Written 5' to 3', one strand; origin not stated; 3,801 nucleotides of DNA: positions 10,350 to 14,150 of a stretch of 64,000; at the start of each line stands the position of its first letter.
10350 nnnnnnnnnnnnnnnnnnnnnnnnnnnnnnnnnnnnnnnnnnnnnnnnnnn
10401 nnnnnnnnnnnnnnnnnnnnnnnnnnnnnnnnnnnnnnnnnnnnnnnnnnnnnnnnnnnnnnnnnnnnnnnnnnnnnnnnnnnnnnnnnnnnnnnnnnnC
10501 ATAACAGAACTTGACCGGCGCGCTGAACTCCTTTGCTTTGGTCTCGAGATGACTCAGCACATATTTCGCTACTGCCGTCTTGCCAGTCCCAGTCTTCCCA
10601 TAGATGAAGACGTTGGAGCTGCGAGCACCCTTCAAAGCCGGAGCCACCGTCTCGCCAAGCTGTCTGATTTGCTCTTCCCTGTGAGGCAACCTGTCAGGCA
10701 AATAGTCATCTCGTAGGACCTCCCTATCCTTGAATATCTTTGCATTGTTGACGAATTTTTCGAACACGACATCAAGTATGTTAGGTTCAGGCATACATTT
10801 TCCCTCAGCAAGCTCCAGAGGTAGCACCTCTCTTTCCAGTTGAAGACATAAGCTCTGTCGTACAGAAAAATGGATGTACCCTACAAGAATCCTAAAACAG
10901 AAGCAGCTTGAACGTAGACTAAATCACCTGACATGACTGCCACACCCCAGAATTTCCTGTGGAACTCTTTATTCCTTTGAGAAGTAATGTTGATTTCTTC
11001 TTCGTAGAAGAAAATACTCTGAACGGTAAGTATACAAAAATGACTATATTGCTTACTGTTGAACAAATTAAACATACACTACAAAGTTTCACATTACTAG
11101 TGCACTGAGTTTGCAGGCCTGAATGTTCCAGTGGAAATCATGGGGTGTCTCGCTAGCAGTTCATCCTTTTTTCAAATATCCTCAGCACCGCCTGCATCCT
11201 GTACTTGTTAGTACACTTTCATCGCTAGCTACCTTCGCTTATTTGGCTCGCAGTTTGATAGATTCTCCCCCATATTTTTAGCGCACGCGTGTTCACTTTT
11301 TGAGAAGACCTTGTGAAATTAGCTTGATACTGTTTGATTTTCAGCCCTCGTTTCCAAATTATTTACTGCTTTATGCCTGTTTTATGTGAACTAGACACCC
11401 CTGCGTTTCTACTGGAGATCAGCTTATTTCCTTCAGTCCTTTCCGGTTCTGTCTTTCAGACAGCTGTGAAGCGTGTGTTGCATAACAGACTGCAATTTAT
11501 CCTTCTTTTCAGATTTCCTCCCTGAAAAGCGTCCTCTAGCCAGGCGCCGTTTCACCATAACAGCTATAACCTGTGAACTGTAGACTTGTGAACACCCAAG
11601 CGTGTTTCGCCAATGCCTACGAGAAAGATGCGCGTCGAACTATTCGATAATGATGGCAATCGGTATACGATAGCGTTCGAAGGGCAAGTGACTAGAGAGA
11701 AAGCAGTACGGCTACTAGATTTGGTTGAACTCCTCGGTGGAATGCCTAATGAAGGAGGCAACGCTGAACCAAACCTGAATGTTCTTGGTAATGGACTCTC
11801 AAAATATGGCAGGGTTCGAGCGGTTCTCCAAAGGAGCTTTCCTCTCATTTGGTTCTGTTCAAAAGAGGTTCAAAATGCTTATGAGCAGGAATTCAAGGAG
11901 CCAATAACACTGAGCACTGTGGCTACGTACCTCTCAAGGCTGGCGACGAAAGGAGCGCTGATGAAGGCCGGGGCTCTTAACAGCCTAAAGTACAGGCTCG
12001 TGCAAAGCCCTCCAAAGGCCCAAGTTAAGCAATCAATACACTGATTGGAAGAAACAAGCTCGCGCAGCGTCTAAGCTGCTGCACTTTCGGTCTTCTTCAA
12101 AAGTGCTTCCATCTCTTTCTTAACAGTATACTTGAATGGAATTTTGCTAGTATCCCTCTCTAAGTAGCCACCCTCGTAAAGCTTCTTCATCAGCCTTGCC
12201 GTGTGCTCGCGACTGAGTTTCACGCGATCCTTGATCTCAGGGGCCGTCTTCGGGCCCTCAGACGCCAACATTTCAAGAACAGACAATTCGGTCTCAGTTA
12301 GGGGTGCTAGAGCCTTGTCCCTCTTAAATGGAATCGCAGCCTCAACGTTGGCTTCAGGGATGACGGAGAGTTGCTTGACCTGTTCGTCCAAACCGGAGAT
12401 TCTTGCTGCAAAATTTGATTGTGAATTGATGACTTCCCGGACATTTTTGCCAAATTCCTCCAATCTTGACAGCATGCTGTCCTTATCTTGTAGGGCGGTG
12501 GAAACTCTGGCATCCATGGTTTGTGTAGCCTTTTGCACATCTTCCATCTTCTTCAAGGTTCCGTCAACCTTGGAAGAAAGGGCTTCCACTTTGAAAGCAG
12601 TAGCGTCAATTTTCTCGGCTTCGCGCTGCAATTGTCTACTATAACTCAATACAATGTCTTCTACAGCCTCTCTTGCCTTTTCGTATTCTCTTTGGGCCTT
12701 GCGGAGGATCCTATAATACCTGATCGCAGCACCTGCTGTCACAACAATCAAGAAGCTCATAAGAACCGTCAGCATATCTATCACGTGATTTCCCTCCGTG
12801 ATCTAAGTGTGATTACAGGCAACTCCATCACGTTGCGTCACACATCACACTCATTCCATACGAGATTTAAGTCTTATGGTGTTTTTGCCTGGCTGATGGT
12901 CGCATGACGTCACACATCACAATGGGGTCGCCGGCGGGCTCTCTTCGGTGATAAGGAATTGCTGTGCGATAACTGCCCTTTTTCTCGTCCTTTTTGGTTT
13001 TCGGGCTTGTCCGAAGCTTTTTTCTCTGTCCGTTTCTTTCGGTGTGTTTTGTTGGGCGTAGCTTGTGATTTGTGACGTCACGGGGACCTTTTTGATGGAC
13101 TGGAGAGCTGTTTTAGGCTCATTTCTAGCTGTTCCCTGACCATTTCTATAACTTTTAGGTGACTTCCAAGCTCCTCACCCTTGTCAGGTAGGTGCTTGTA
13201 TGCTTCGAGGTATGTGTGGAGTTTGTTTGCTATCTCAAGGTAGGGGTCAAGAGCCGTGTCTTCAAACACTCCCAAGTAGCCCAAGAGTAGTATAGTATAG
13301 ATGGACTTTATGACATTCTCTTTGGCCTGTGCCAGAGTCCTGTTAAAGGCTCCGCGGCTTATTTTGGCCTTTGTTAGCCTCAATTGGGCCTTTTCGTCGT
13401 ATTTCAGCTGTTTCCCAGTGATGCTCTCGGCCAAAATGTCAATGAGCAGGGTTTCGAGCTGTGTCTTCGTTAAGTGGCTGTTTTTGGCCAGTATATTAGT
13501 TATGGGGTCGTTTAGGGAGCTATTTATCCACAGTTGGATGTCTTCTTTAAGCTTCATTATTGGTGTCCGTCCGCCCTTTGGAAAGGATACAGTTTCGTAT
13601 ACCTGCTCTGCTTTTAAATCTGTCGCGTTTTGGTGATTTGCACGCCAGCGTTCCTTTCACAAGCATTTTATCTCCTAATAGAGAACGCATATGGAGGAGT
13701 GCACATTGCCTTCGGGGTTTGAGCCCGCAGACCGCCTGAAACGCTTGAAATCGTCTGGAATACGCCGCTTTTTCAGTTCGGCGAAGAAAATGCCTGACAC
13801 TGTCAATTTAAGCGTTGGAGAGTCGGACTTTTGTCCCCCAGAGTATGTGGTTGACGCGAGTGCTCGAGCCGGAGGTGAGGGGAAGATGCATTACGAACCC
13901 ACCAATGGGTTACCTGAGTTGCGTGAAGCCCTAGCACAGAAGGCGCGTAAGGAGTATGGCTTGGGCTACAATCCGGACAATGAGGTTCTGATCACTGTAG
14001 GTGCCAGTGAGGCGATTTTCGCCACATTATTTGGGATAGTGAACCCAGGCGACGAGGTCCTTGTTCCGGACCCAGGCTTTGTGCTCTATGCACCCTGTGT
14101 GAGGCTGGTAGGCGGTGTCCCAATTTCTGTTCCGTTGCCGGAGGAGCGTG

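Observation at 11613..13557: Origin-adjacent trio of uncharacterised putative DNA-binding proteins, one membrane-anchored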

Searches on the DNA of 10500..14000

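Call 42: search_rna_families(source=window, start=10500, end=14000, threshold=evalue, max_evalue=1)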
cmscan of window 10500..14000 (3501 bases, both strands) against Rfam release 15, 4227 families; matches with E-value up to 1: 0.
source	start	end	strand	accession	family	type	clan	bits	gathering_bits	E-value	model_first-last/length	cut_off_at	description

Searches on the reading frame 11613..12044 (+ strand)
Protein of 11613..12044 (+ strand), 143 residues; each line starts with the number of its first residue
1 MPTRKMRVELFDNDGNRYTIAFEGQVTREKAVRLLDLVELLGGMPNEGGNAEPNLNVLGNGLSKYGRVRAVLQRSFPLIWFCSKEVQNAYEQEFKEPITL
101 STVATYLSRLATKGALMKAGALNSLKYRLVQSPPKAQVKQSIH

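Call 3: search_protein_families(library=pfam, proteins=[window:11613-12044:+], max_evalue=1)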
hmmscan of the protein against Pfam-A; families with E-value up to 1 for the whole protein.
window:11613-12044:+ (143 aa): 1 family
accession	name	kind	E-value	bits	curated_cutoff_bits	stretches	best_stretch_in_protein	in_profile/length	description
PF03965.22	Penicillinase_R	-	0.00061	20.6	22.6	1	83-137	20-72/115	Penicillinase repressor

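Call 4: search_protein_families(library=ncbifam, proteins=[window:11613-12044:+], max_evalue=1)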
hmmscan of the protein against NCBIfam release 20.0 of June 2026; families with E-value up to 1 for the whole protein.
window:11613-12044:+ (143 aa): 0 families

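Call 21: find_homologous_proteins(query=window:11613-12044:+)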
Query window:11613-12044:+ (143 aa): 2676 proteins with E <= 0.001 among 2773 candidates; the best 120 are listed.
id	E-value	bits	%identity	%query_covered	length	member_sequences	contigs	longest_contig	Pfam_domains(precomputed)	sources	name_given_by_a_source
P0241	5.2e-87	307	99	100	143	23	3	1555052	-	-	-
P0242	1.7e-65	237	79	99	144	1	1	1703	-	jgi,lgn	jgi:hypothetical protein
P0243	6.8e-65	235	77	99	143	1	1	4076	-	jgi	jgi:hypothetical protein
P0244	6.4e-63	229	75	99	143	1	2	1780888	-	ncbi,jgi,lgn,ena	jgi:hypothetical protein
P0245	1.7e-62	227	75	99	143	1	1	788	-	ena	-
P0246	1.7e-62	227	75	99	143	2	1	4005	-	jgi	jgi:hypothetical protein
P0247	3.5e-62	226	76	99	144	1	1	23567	-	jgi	jgi:hypothetical protein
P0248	6.2e-62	225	74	99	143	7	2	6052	-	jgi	jgi:hypothetical protein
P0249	6.5e-62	225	76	99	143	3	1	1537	-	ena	-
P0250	8.7e-62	225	74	99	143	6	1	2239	-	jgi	jgi:hypothetical protein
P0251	2.1e-61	224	72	99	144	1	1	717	-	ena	-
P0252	3.2e-61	223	73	99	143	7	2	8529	-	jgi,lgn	-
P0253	6.0e-61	222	73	99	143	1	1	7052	-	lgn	-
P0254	6.1e-61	222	73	99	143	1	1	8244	-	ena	-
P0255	6.3e-61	222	75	99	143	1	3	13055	-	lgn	-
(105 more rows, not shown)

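Call 95: search_protein_families(library=padloc, proteins=[window:11613-12044:+], max_evalue=0.01)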
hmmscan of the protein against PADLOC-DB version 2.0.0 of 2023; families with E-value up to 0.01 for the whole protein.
window:11613-12044:+ (143 aa): 0 families

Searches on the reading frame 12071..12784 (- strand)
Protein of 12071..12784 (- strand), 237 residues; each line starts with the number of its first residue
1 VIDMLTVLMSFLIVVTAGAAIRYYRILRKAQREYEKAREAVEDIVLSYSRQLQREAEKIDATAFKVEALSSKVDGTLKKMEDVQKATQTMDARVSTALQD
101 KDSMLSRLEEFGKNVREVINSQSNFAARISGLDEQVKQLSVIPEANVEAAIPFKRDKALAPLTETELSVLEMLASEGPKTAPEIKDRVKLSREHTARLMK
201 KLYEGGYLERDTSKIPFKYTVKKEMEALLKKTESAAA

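Call 3: search_protein_families(library=pfam, proteins=[window:12071-12784:-], max_evalue=1)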
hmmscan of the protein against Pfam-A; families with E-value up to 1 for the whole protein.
window:12071-12784:- (237 aa): 44 families (the best 25 are shown)
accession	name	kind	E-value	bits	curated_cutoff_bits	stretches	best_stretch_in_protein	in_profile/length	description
PF01047.28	MarR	-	5.6e-07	29.8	24.6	1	162-213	1-52/59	MarR family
PF01978.25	TrmB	-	1.2e-06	28.6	25.6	1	162-221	6-64/68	Sugar-specific transcriptional regulator TrmB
PF13463.12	HTH_27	-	4.5e-06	27.3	22.2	1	162-214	1-54/68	Winged helix DNA-binding domain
PF12802.13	MarR_2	-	2.8e-05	24.6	27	1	162-210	3-52/61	MarR family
PF08100.18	Dimerisation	-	0.00036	20.7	25.6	1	165-214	26-76/93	O-methyltransferase dimerisation domain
PF00038.26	Filament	-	0.00054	20.1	40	1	28-122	188-282/313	Intermediate filament protein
PF09339.16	HTH_IclR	-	0.00086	19.5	22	1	167-211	6-51/52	IclR helix-turn-helix domain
PF05055.17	DUF677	-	0.0013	18.2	29.1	1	28-121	228-317/336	Protein of unknown function (DUF677)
PF13601.12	HTH_34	-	0.0025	18.4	27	1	166-213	2-49/80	Winged helix DNA-binding domain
PF14712.11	Snapin_Pallidin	-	0.0035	18.2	29.6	1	107-146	14-52/89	Snapin/Pallidin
PF08702.15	Fib_alpha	-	0.0049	17.5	29.9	1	41-140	22-122/143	Fibrinogen alpha/beta chain family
PF25213.1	HVO_A0261_N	-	0.0051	17.1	35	1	167-213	14-59/86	HVO_A0261 N-terminal domain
PF13412.12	HTH_24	-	0.0059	16.6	21.9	1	162-209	1-48/48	Winged helix-turn-helix DNA-binding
PF24033.1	DUF7342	-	0.0062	17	31.6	1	176-228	15-67/150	Family of unknown function (DUF7342)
PF06103.16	DUF948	-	0.0081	16.8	37.2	1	54-118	23-87/89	Bacterial protein of unknown function (DUF948)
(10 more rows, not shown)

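Call 4: search_protein_families(library=ncbifam, proteins=[window:12071-12784:-], max_evalue=1)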
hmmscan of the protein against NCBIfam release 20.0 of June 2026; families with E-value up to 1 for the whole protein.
window:12071-12784:- (237 aa): 15 families
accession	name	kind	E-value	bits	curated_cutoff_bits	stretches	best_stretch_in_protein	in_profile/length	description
NF040939.2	trans_reg_lrs14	equivalog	7.1e-06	26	90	1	162-213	19-71/103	Lrs14 family HTH-type transcriptional regulator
TIGR04527.1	mycoplas_twoTM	subfamily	1.1e-05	25.2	125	1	12-140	22-156/248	MG_279/MG_280 family protein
NF053606.1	Sta1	subfamily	5.3e-05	23.3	80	1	162-214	18-70/100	Sta1 family transcriptional regulator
NF047515.1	SpiroCoCo_C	equivalog_domain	0.00094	18.4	125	1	26-142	122-233/313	SpiroCoCo family coiled-coil protein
TIGR02169.1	SMC_prok_A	equivalog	0.0014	16.3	729.4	1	30-170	793-937/1165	chromosome segregation protein SMC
TIGR01884.1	cas_HTH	subfamily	0.0015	17.9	60.2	1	157-213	135-191/202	CRISPR-associated CARF protein Csa3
NF045487.1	ASRP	equivalog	0.0026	16.4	300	1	32-140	351-459/593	archaea-specific SMC-related protein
TIGR02168.1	SMC_prok_B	equivalog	0.0038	15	567.35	1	29-144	302-417/1181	chromosome segregation protein SMC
NF038071.1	lat_flg_LafA_2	exception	0.0058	16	365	1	63-148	154-237/284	lateral flagellin LafA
NF051442.1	NheB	equivalog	0.02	14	500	1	13-104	270-360/398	non-hemolytic enterotoxin subunit B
NF033788.1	HTH_metalloreg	subfamily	0.021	14.6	55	1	164-211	11-58/77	metalloregulator ArsR/SmtB family transcription factor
NF038218.1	IcmG_DotF_IVB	equivalog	0.021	14.5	200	1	11-140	55-172/266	type IVB secretion system protein IcmG/DotF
NF007341.0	PRK09834.1-3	equivalog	0.021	13.9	269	1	167-222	14-71/274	DNA-binding transcriptional regulator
NF033930.1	pneumo_PspA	exception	0.069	11.8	850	1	20-140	106-226/659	pneumococcal surface protein A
NF049960.1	siderphRecptFauA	equivalog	0.079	11.4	900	1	182-217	317-352/727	TonB-dependent alcaligin siderophore receptor FauA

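Call 13: find_homologous_proteins(query=window:12071-12784:-)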
Query window:12071-12784:- (237 aa): 4281 proteins with E <= 0.001 among 5068 candidates; the best 120 are listed.
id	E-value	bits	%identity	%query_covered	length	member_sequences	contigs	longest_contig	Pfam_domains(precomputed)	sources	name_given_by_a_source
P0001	9.2e-137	471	97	100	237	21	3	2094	PF01047.29,PF01978.26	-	-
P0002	2.1e-128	444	93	100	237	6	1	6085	PF01047.29,PF13463.13,PF01978.26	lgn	-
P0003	2.7e-98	346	72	100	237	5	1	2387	PF01047.29,PF13463.13,PF01978.26,PF14712.12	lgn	-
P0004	2.8e-97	343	70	100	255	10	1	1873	PF01047.29,PF01978.26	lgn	-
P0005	2.8e-96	339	70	100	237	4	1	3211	PF01047.29,PF13412.13,PF01978.26,PF10473.15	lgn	-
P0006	9.6e-93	328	68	100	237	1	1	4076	PF01047.29,PF01978.26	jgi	jgi:chromosome segregation ATPase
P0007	1.6e-90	320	66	98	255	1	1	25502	PF01047.29,PF01978.26,PF12072.14,PF05055.18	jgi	jgi:DNA repair exonuclease SbcCD ATPase subunit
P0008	2.7e-90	320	66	100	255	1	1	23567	PF01047.29,PF01978.26,PF05055.18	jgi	jgi:chromosome segregation ATPase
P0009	3.4e-90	319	66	99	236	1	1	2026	PF01047.29,PF10473.15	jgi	jgi:DNA repair exonuclease SbcCD ATPase subunit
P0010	4.5e-90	319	66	100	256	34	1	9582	PF01047.29,PF01978.26,PF10473.15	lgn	-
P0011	3.0e-89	316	65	99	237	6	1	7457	PF01047.29,PF13463.13,PF01978.26,PF10473.15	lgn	-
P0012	1.0e-88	315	63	99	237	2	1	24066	PF01047.29,PF01978.26,PF10473.15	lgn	-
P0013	6.6e-87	309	62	100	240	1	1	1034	PF01047.29,PF01978.26,PF10473.15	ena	-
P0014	9.1e-87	308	65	99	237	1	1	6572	PF01047.29,PF13463.13,PF01978.26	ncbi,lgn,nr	ncbi:MAG: helix-turn-helix domain-containing protein [Candidatus Bathyarchaeia archaeon]|nr:helix-tu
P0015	9.7e-87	308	62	100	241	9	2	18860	-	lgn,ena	-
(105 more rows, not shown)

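Call 95: search_protein_families(library=padloc, proteins=[window:12071-12784:-], max_evalue=0.01)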
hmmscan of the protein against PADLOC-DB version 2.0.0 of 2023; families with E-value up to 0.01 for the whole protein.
window:12071-12784:- (237 aa): 9 families
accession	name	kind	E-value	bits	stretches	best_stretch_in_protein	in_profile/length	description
PDLC01879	CARF3--CARF_TM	-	6.3e-05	20.7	1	150-222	142-210/222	-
PDLC01438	Csa3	-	0.00022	19.3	1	151-230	137-211/305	"CAS-I,CAS-II,CAS-III,CAS-IV,CAS-V,CAS-VI; associated_signaling"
PDLC00507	JetC1|JetC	-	0.00032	17.1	1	24-149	724-847/1215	DUF3584 domain; MukB-like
PDLC00006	DruC1|DruC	-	0.0011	15.5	1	31-163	184-313/626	Unknown function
PDLC01866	CARF3--CARF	-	0.0038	15.2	0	158-214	133-189/207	-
PDLC00580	JetC3|JetC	-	0.0042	13.3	1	27-151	233-356/1068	DUF3584 domain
PDLC00258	LmuB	-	0.0044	14.4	1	47-141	172-266/376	AAA ATPase domain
PDLC01860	CARF3--CARF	-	0.0066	14.6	0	160-213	139-192/210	-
PDLC01852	CARF3--CARF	-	0.0083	14.1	0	160-209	139-188/208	-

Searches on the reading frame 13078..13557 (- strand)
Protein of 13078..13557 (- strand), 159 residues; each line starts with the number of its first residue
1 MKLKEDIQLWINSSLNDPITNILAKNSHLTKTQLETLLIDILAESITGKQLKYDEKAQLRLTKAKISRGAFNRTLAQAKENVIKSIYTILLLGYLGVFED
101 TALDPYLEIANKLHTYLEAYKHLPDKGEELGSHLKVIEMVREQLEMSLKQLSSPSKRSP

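Call 3: search_protein_families(library=pfam, proteins=[window:13078-13557:-], max_evalue=1)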
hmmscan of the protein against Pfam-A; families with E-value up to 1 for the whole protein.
window:13078-13557:- (159 aa): 0 families

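Call 4: search_protein_families(library=ncbifam, proteins=[window:13078-13557:-], max_evalue=1)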
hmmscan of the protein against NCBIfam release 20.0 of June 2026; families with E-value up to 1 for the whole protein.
window:13078-13557:- (159 aa): 0 families

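Call 20: find_homologous_proteins(query=window:13078-13557:-)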
Query window:13078-13557:- (159 aa): 3496 proteins with E <= 0.001 among 3529 candidates; the best 120 are listed.
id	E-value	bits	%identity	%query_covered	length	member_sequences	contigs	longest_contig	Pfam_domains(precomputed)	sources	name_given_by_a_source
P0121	6.7e-94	330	99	100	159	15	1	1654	-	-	-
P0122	8.2e-82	290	88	99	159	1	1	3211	-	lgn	-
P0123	6.3e-80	284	85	99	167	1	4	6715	-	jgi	jgi:hypothetical protein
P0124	1.0e-79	284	82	99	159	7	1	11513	-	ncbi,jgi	jgi:hypothetical protein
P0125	7.9e-79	281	84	99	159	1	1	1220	-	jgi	jgi:hypothetical protein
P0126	2.8e-78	279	83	98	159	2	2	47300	-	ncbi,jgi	jgi:hypothetical protein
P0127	3.0e-78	279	83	99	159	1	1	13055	-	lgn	-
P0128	3.8e-78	279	81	99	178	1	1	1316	-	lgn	-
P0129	6.4e-78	278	84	98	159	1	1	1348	-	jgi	jgi:hypothetical protein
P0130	8.7e-78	277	83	99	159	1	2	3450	-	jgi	jgi:hypothetical protein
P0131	1.9e-77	276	83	98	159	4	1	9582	-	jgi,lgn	jgi:hypothetical protein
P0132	4.5e-77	275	80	99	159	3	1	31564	-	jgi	jgi:hypothetical protein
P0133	6.0e-77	275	83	98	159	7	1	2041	-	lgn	-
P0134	1.0e-76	274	83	98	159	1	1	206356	-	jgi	jgi:hypothetical protein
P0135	1.8e-76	273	81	98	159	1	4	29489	-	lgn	-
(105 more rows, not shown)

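Call 95: search_protein_families(library=padloc, proteins=[window:13078-13557:-], max_evalue=0.01)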
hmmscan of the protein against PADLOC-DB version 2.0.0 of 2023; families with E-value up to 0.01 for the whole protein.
window:13078-13557:- (159 aa): 0 families
